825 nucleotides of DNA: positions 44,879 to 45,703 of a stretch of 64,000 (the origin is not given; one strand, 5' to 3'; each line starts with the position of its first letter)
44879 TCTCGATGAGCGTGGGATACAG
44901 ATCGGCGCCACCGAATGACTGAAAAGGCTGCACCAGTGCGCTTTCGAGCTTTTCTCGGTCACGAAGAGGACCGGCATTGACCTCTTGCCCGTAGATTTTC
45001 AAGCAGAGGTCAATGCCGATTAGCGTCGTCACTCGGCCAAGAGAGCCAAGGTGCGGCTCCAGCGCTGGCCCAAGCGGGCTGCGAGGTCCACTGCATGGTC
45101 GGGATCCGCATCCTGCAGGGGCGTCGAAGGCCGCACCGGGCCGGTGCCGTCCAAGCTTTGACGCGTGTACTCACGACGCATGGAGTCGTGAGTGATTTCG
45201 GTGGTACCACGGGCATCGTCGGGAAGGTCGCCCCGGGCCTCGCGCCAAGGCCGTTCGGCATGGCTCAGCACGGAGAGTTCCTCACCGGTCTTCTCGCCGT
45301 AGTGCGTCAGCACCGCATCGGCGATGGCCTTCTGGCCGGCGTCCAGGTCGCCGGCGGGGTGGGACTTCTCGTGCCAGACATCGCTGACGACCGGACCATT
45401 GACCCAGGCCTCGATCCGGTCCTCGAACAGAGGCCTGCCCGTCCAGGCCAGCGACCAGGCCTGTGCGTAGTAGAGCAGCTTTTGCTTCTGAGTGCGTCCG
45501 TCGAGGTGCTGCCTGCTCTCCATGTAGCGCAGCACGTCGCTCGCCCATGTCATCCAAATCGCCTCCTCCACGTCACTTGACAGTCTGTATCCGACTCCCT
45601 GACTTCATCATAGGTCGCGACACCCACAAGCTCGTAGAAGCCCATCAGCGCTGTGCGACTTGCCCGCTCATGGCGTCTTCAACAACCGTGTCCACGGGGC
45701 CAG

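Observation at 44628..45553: Panacea (DUF4065) antitoxin coupled to a Doc-like toxin whose catalytic His is Gln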

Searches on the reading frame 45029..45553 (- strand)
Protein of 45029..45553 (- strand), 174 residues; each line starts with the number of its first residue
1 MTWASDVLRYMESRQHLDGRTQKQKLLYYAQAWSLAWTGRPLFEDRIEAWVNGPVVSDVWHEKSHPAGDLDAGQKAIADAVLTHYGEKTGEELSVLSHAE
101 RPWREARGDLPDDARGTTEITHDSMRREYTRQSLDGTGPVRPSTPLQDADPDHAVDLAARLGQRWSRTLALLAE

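Call 3: search_protein_families(library=pfam, proteins=[window:45029-45553:-], max_evalue=1)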
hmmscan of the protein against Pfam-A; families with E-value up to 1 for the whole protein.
window:45029-45553:- (174 aa): 1 family
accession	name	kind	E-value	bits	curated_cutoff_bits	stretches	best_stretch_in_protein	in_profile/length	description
PF13274.11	SocA_Panacea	-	2.2e-18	67.7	25.7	1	24-103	2-112/113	Antitoxin SocA-like, Panacea domain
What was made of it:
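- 45029..45553 (-): panA: Panacea-domain antitoxin gene, 174 aa (stop codon 45029-45031). Pfam SocA_Panacea E 2.2e-18 (call 3).
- On PanAT (type II TA with a Panacea-domain antitoxin): 67.7 bits against 25.7 (call 3)
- Checked: It contains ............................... and scores Pfam SocA_Panacea PF13274 at E 2.2e-18, 67.7 bits against a cutoff of 25.7 (call 3).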

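Call 4: search_protein_families(library=ncbifam, proteins=[window:45029-45553:-], max_evalue=1)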
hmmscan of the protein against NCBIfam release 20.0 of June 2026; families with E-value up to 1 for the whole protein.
window:45029-45553:- (174 aa): 1 family
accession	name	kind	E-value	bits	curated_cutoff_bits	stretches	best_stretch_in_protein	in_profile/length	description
NF047745.1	SocA_antitoxin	equivalog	2.8e-09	36.9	190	1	24-62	27-65/176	type VI toxin-antitoxin system SocA family antitoxin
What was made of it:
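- On SocA (type VI antitoxin, ClpXP adaptor): 36.9 bits against 190, and only residues 24-62 match (call 4)
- Closest known: SocAB of Caulobacter. Different: The NCBIfam SocA equivalog scores 36.9 bits against a cutoff of 190, so this is not an orthologue (call 4).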

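Call 28: find_homologous_proteins(query=window:45029-45553:-)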
Query window:45029-45553:- (174 aa): 619 proteins with E <= 0.001 among 883 candidates; the best 120 are listed.
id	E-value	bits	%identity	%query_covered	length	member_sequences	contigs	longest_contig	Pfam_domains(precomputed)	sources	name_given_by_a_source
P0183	7.4e-108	376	95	100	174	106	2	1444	PF13274.12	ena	-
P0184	7.0e-96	337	86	100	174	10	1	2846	PF13274.12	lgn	-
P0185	9.5e-67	242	97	63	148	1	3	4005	PF13274.12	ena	-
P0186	7.9e-57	210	58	100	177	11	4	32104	PF13274.12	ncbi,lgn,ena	-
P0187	4.4e-54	201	58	100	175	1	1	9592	PF13274.12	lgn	-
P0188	2.4e-53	199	57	100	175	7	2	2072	PF13274.12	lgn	-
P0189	1.2e-52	196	58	100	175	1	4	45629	PF13274.12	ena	-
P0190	1.3e-51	193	55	100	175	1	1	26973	PF13274.12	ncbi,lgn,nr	ncbi:MAG: Panacea domain-containing protein [Propionibacteriaceae bacterium]|nr:Panacea domain-conta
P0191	2.2e-49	186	54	100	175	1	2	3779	PF13274.12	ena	-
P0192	4.6e-48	181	52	100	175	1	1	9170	PF13274.12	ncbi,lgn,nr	ncbi:MAG: DUF4065 domain-containing protein [Propionibacteriaceae bacterium]|nr:DUF4065 domain-conta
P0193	4.8e-47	178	55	100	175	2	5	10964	PF13274.12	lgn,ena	-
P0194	5.6e-47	178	54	100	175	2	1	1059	PF13274.12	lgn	-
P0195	1.3e-45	173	52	100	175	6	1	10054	PF13274.12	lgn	-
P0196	1.4e-45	173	53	100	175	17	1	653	PF13274.12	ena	-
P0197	1.5e-45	173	54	100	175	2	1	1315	PF13274.12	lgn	-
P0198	4.1e-45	172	52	100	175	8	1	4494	PF13274.12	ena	-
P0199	1.7e-41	160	49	100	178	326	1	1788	PF13274.12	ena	-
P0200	2.3e-41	160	50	100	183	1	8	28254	PF13274.12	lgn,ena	-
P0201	8.6e-41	158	49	100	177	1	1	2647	PF13274.12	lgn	-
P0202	8.8e-40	154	51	100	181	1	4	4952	PF13274.12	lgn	-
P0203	1.8e-38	150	48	99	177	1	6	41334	PF13274.12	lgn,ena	-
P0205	2.0e-38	150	48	99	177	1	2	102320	PF13274.12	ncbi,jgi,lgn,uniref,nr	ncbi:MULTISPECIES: Panacea domain-containing protein [Arsenicicoccus]|uniref:Panacea domain-containi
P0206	2.8e-38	149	49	99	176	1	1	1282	PF13274.12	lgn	-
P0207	8.2e-38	148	47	100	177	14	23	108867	PF13274.12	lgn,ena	-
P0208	9.1e-38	148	47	100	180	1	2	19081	PF13274.12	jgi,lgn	jgi:uncharacterized phage-associated protein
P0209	1.3e-37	147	50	100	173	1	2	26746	PF13274.12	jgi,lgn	jgi:Uncharacterized phage-associated protein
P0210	3.1e-37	146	47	99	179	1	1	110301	PF13274.12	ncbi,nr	ncbi:MAG: DUF4065 domain-containing protein [Pseudonocardiaceae bacterium]|nr:DUF4065 domain-contain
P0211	6.4e-37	145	47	99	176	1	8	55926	PF13274.12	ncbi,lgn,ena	-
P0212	1.3e-36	144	46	97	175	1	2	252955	PF13274.12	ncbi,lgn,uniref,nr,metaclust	ncbi:Protein of unknown function [Austwickia chelonae]|uniref:Antitoxin SocA-like Panacea domain-con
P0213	1.3e-35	141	47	100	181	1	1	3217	PF13274.12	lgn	-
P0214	5.5e-34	135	44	100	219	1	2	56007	PF13274.12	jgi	jgi:uncharacterized phage-associated protein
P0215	1.2e-31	128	42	100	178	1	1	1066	PF13274.12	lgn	-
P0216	1.2e-30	125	45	99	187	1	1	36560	PF13274.12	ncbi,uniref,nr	ncbi:hypothetical protein DQ239_19190 [Blastococcus sp. TF02-09]|uniref:Panacea domain-containing pr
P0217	2.7e-29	120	49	76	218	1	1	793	PF13274.12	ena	-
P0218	4.5e-28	116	51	70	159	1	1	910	PF13274.12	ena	-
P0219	1.1e-27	115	49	74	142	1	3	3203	PF13274.12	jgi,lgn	-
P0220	1.3e-27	115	48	71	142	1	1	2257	PF13274.12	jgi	jgi:uncharacterized phage-associated protein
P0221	2.4e-27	114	45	86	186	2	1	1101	PF13274.12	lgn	-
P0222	3.3e-27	113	51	63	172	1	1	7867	PF13274.12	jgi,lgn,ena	-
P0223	3.4e-27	113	47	77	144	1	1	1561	PF13274.12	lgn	-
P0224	4.4e-27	113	48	77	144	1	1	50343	PF13274.12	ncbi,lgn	-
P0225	4.8e-27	113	49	74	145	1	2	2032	PF13274.12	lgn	-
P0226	5.1e-27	113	46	71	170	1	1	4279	PF13274.12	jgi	jgi:uncharacterized phage-associated protein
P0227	8.4e-27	112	46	74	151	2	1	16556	PF13274.12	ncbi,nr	ncbi:MAG: DUF4065 domain-containing protein [Planctomycetota bacterium]|nr:DUF4065 domain-containing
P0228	1.2e-26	112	45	74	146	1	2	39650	PF13274.12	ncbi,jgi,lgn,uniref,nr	ncbi:Panacea domain-containing protein [Bradyrhizobium sp.]|jgi:uncharacterized phage-associated pro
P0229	1.2e-26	112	44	86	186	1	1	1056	PF13274.12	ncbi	-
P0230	1.2e-26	112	45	74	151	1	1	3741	PF13274.12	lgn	-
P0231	1.4e-26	111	48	71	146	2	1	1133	PF13274.12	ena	-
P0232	1.5e-26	111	48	72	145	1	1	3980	PF13274.12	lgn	-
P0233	1.6e-26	111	43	86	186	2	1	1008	PF13274.12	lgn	-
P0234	1.8e-26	111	43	86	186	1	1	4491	PF13274.12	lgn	-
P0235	2.0e-26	111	45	74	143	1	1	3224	PF13274.12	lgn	-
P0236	2.9e-26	110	49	72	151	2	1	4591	PF13274.12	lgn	-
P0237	3.8e-26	110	48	74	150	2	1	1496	PF13274.12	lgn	-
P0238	4.0e-26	110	46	75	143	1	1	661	PF13274.12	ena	-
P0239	4.2e-26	110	44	74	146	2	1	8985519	PF13274.12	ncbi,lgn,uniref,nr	ncbi:DUF4065 domain-containing protein [Bradyrhizobium sp. CCGB12]|uniref:Panacea domain-containing 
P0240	4.3e-26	110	48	74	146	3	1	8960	PF13274.12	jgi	jgi:uncharacterized phage-associated protein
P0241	4.8e-26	110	48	74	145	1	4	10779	PF13274.12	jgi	jgi:uncharacterized phage-associated protein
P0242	5.1e-26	110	42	86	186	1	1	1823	PF13274.12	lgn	-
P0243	5.4e-26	109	54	61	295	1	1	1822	PF13274.12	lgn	-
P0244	6.1e-26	109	53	61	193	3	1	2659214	PF13274.12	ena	-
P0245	6.9e-26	109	44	86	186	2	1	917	PF13274.12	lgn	-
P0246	1.0e-25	109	47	74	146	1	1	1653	PF13274.12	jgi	jgi:uncharacterized phage-associated protein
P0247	1.3e-25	108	41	98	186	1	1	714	PF13274.12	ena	-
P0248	1.3e-25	108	47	72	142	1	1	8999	PF13274.12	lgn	-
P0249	1.4e-25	108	43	74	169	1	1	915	PF13274.12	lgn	-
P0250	1.4e-25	108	51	61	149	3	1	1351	PF13274.12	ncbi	-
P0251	1.4e-25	108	46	74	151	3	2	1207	PF13274.12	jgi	jgi:uncharacterized phage-associated protein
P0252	1.7e-25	108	45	74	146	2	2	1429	PF13274.12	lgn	-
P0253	1.9e-25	108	47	75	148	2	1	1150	PF13274.12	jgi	jgi:uncharacterized phage-associated protein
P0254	2.1e-25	108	46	75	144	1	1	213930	PF13274.12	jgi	jgi:uncharacterized phage-associated protein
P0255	2.1e-25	108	46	75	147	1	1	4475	PF13274.12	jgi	jgi:uncharacterized phage-associated protein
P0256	2.3e-25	107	47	74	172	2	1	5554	PF13274.12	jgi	jgi:uncharacterized phage-associated protein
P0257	2.4e-25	107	47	72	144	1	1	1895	PF13274.12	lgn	-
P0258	2.5e-25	107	40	100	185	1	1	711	PF13274.12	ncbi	-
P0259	2.6e-25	107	47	74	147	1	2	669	PF13274.12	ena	-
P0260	2.8e-25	107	45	74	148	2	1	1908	PF13274.12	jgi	jgi:uncharacterized phage-associated protein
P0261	3.0e-25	107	47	74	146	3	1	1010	PF13274.12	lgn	-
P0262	3.0e-25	107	46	74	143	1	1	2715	PF13274.12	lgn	-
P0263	3.0e-25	107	44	74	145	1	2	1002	PF13274.12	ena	-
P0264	3.2e-25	107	45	78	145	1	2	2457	PF13274.12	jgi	jgi:uncharacterized phage-associated protein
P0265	3.6e-25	107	44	74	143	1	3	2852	PF13274.12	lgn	-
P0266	3.6e-25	107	44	74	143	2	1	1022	PF13274.12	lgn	-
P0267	3.8e-25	107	45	75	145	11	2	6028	PF13274.12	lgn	-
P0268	3.9e-25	107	46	75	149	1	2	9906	PF13274.12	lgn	-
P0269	4.3e-25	107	48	74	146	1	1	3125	PF13274.12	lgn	-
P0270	4.5e-25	106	47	74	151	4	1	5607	PF13274.12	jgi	jgi:uncharacterized phage-associated protein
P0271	4.5e-25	106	46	75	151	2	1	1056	PF13274.12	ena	-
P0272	6.0e-25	106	45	74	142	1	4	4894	PF13274.12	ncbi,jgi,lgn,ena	-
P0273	6.1e-25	106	46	75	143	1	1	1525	PF13274.12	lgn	-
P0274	6.9e-25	106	51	61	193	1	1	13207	PF13274.12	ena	-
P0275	7.3e-25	106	46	74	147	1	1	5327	PF13274.12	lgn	-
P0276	9.8e-25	105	45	75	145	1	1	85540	PF13274.12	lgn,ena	-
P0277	9.9e-25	105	46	74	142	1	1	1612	PF13274.12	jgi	jgi:uncharacterized phage-associated protein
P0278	9.9e-25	105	43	75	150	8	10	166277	PF13274.12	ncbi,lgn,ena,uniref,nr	ncbi:DUF4065 domain-containing protein [Corynebacterium mastitidis]|uniref:Antitoxin SocA-like Panac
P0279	1.5e-24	105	47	74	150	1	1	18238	PF13274.12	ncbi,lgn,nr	ncbi:MAG TPA: type II toxin-antitoxin system antitoxin SocA domain-containing protein [Longimicrobiu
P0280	1.5e-24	105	44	74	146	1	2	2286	PF13274.12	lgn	-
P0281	1.7e-24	105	44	75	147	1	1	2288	PF13274.12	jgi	jgi:uncharacterized phage-associated protein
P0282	1.8e-24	104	47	67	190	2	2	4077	PF13274.12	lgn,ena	-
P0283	1.9e-24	104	44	75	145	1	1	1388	PF13274.12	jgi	jgi:uncharacterized phage-associated protein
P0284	2.6e-24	104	49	64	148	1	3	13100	PF13274.12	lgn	-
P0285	3.0e-24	104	45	75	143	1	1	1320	PF13274.12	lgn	-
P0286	3.1e-24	104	45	74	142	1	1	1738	PF13274.12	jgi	jgi:uncharacterized phage-associated protein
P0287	3.1e-24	104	44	75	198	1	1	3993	PF13274.12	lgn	-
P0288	3.2e-24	104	44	75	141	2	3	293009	PF13274.12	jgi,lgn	jgi:uncharacterized phage-associated protein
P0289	3.2e-24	104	41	75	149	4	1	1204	PF13274.12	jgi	-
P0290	3.8e-24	103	40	74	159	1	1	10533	PF13274.12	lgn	-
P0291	3.8e-24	103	44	75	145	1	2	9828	PF13274.12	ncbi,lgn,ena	-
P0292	4.4e-24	103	46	74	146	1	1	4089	PF13274.12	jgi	jgi:uncharacterized phage-associated protein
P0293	4.4e-24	103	44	74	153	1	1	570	PF13274.12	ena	-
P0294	4.7e-24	103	45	71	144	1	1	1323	PF13274.12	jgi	jgi:uncharacterized phage-associated protein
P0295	4.7e-24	103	48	61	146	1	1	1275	PF13274.12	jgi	-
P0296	4.7e-24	103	50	64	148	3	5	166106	PF13274.12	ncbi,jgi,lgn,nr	ncbi:MAG: SocA family protein [Acidobacteria bacterium]|nr:SocA family protein [Acidobacteriota bact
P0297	4.8e-24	103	46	71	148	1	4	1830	PF13274.12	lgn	-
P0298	4.9e-24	103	51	63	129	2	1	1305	PF13274.12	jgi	jgi:uncharacterized phage-associated protein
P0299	5.1e-24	103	46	70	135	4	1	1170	PF13274.12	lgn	-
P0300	5.2e-24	103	45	73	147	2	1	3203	PF13274.12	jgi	jgi:uncharacterized phage-associated protein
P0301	5.3e-24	103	44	74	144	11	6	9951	PF13274.12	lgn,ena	-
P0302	5.4e-24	103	44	74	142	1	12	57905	PF13274.12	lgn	-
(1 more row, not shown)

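Call 42: search_dna_similar(query=window:45029-45553:-, collection=phages, mode=protein, max_rows=30, max_evalue=0.001)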
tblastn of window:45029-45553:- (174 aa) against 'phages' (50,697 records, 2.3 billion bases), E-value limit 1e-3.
Records with a match: 148; places in all: 153; records where one place covers at least 80% of the query: 3.
Best place of each record, by identity: <60% 148.
By first word of the organism name: Streptococcus 27; Pseudomonas 20; Stx2a-converting 19; Bacteriophage 18; Paenibacillus 15; Escherichia 8; Burkholderia 6; Staphylococcus 6; Listeria 5; Riemerella 4; and 13 more.
By host as written in the record: - 30; Pseudomonas aeruginosa 18; Helicobacter cinaedi 12; Paenibacillus larvae 11; Listeria monocytogenes 4; Riemerella anatipestifer 3; Staphylococcus aureus 3; Paenibacillus larvae ATCC 9545 2; and 59 more.
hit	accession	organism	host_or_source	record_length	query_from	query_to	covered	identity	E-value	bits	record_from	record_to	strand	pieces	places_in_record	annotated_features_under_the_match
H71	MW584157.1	Mycobacterium phage prophi68-1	Mycobacterium abscessus GD68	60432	24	173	86%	42.9%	8e-27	110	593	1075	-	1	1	3: GepA-like toxin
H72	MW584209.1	Mycobacterium phage prophiGD04-1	Mycobacterium abscessus GD04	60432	24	173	86%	42.9%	8e-27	110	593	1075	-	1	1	3: GepA-like toxin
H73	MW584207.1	Mycobacterium phage prophiGD12-2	Mycobacterium abscessus GD12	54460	1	174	100%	35.3%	4e-15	77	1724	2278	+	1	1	2: GepA-like toxin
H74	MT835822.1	Bacteriophage sp.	human fecal samples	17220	6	130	72%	38.5%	8e-21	94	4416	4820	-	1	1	record has no annotation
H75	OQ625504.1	Cylindrospermopsis phage Cr-LKS4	Cylindrospermopsis raciborskii KLL07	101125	1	129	74%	35.1%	2e-14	76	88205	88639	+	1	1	hypothetical protein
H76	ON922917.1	Riemerella phage vB_RanS_PT33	Riemerella anatipestifer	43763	24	140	67%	38.0%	5e-12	69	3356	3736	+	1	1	hypothetical protein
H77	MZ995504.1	Riemerella phage vB_RanS_PT03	Riemerella anatipestifer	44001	24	140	67%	38.0%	5e-12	69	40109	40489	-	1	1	hypothetical protein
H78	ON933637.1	Riemerella phage vB_RanS_PT15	Riemerella anatipestifer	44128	24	140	67%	38.0%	5e-12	69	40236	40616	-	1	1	hypothetical protein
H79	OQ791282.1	Shigella phage Henu10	Shigella dysenteriae CMCC(B)51105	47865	24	140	67%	38.0%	5e-12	69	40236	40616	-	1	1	none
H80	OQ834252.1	Riemerella phage vB_RanS_CRP12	Riemerella anatipestifer RAf71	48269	24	140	67%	38.0%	5e-12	69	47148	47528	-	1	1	hypothetical protein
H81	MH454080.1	Paenibacillus phage Ley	Paenibacillus larvae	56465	4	136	76%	32.0%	1e-12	70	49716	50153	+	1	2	hypothetical protein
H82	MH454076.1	Paenibacillus phage Ash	Paenibacillus larvae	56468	4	136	76%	32.0%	1e-12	70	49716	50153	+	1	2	hypothetical protein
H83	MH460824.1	Paenibacillus phage Unity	Paenibacillus larvae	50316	4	136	76%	32.0%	2e-12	70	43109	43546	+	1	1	hypothetical protein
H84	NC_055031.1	Paenibacillus phage Unity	Paenibacillus larvae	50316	4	136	76%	32.0%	2e-12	70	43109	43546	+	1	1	DUF4065 domain-containing protein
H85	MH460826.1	Paenibacillus phage Heath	Paenibacillus larvae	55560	4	136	76%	32.0%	2e-12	70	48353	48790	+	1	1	hypothetical protein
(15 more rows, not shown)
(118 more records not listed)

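Call 77: predict_structure(alignment_id=A5)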
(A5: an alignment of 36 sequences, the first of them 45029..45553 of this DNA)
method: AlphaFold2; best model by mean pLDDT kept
length: 174 residues; sequences in the alignment: 36
mean_pLDDT: 92.0   pTM: 0.81
mean pLDDT of the five models: 92.0, 91.6, 91.5, 91.3, 90.4
residues with pLDDT >= 90: 124; 70-90: 44; 50-70: 6; < 50: 0
segments of 3 or more residues with pLDDT < 50: none
pLDDT, mean of each block of 10 residues (from residue 1): 95 95 98 96 97 94 90 96 97 96 93 87 98 96 71 80 87 85
secondary structure, 60 per line:
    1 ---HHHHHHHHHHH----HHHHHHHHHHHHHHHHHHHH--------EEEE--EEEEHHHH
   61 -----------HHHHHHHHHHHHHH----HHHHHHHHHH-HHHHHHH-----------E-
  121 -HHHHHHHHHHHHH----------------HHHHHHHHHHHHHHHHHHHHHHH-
elements in order: H4-14 H19-38 E47-50 E53-56 H57-60 H72-85 H90-99 H101-107 H122-134 H151-173
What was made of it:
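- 45029..45553 (-): AF2 pLDDT 92 (call 77).
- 45152..45553 (-): Globular Panacea core (residues 1-134; the Pfam match covers residues 24-103, nt 45245-45484). AF2 secondary structure and pLDDT of 87 or more through residue 134 (call 77).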

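Call 79: search_solved_structures(query=A5, max_evalue=1, show_alignments=1)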
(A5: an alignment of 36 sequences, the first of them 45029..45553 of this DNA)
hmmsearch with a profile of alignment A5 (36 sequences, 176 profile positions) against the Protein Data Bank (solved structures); distinct sequences matched with E-value up to 1: 1.
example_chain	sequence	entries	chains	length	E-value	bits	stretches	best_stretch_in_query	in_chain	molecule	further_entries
9dtx_D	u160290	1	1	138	0.69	13.1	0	63-97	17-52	Transcription activator BRG1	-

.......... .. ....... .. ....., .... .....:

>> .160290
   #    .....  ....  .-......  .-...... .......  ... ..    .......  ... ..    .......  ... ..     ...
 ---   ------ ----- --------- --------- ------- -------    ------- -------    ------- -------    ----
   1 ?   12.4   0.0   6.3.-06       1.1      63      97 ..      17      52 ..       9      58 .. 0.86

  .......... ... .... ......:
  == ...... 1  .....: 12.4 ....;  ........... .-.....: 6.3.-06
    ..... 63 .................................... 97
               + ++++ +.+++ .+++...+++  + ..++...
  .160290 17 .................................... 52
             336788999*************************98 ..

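Call 83: fold_search(model_id=the predicted structure, library=pdb)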
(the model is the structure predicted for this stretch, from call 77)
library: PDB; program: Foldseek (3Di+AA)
matches with E <= 10: 50; with E <= 0.001: 0
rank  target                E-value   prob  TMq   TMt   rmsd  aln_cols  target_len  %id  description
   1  7sqc_2N               1.7e+00  0.04  0.17  0.12  28.2       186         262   16  Ciliary C1 central pair apparatus isolated from Chlamydomonas reinhardtii (released 2022-04-13)
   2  3ncz_C                1.9e+00  0.04  0.18  0.10  13.9       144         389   17  X-Ray Co-structure of Rho-Associated Protein Kinase (ROCK1) with a potent 2H-isoquinolin-1-one inhibitor (released 2010-12-08)
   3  7nrr_AAA              2.4e+00  0.04  0.13  0.09  16.2       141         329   13  The structure of the SBP TarP_Csal in complex with caffeate (released 2021-10-06)
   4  5nkx_A                2.9e+00  0.02  0.16  0.20  15.2       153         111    7  HRSV M2-1 core domain, P3221 crystal form (released 2018-01-03)
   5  5civ                  3.7e+00  0.04  0.24  0.25  16.3       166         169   13  Sibling Lethal Factor Precursor - DfsB (released 2016-02-03)
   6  3e87_A                4.6e+00  0.02  0.24  0.15  19.8       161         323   14  Crystal structures of the kinase domain of AKT2 in complex with ATP-competitive inhibitors (released 2008-10-14)
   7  3ncz_D                4.6e+00  0.02  0.19  0.10  13.5       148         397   16  X-Ray Co-structure of Rho-Associated Protein Kinase (ROCK1) with a potent 2H-isoquinolin-1-one inhibitor (released 2010-12-08)
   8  7sqc_2P               4.6e+00  0.02  0.17  0.16  25.1       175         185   14  Ciliary C1 central pair apparatus isolated from Chlamydomonas reinhardtii (released 2022-04-13)
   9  3j80_F                4.6e+00  0.01  0.17  0.14  15.8       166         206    8  CryoEM structure of 40S-eIF1-eIF1A preinitiation complex (released 2014-11-05)
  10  2pla_A                4.6e+00  0.01  0.16  0.11  14.2       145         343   10  Crystal structure of human glycerol-3-phosphate dehydrogenase 1-like protein (released 2007-05-01)
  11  6cpg_A                5.2e+00  0.03  0.20  0.16  11.5       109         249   13  Structure of dephosphorylated Aurora A (122-403) in complex with inhibiting monobody and AT9283 in an inactive conform (released 2018-06-27)
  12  5noh_A                5.2e+00  0.01  0.14  0.20  15.4       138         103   10  HRSV M2-1 core domain (released 2018-01-03)
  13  3d0e_A                5.5e+00  0.02  0.24  0.15  19.7       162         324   14  Crystal structure of human Akt2 in complex with GSK690693 (released 2008-10-21)
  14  8y0w_ST               5.5e+00  0.01  0.11  0.13  14.8       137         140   14  dormant ribosome with eIF5A, eEF2 and SERBP1 (released 2024-02-07)
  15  9dok_B                5.9e+00  0.03  0.18  0.14  12.2       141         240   11  Cryo-EM structure of LptB2FG apo-II (released 2025-11-19)
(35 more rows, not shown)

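Call 86: search_protein_families(library=padloc, proteins=[window:45029-45553:-], max_evalue=0.01)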
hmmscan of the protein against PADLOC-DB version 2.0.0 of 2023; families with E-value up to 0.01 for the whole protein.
window:45029-45553:- (174 aa): 0 families

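Call 87: search_protein_families(library=phrogs, proteins=[window:45029-45553:-], max_evalue=0.001)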
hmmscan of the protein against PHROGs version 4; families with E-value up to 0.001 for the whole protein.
window:45029-45553:- (174 aa): 2 families
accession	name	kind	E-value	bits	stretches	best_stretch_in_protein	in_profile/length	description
phrog_1281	-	unknown function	4.9e-27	95.9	1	11-132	22-153/195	-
phrog_10390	-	unknown function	6.3e-21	76.1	1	24-62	171-209/299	-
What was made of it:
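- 45029..45553 (-): PHROG 1281 E 5e-27 (call 87).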

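Call 92: find_encoding_contigs(protein=P0244, flank=2500, max_places=3)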
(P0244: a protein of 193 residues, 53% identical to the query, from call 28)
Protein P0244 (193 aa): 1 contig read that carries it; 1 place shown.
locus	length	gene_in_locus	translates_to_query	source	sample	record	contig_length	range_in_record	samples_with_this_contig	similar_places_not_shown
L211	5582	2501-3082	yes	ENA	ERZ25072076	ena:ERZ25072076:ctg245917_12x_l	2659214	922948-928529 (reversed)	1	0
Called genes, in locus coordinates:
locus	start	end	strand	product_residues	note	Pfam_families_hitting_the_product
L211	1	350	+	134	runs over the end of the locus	PF12762:DDE_Tnp_IS1595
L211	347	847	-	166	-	-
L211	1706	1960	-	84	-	PF15919:HicB_lk_antitox (weak), PF15970:HicB-like_2 (weak)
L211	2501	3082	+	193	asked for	PF13274:SocA_Panacea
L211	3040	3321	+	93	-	PF05016:ParE_toxin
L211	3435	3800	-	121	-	-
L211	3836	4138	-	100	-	-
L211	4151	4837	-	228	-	PF01656:CbiA, PF07015:VirC1, PF09140:MipZ (weak), PF10609:ParA, PF13614:AAA_31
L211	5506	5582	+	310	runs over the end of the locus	PF12760:Zn_ribbon_IS1595 (weak), PF12762:DDE_Tnp_IS1595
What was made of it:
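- Tried and rejected: a guess at P0244, which proved to be a PanA-ParE pair (call 92).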
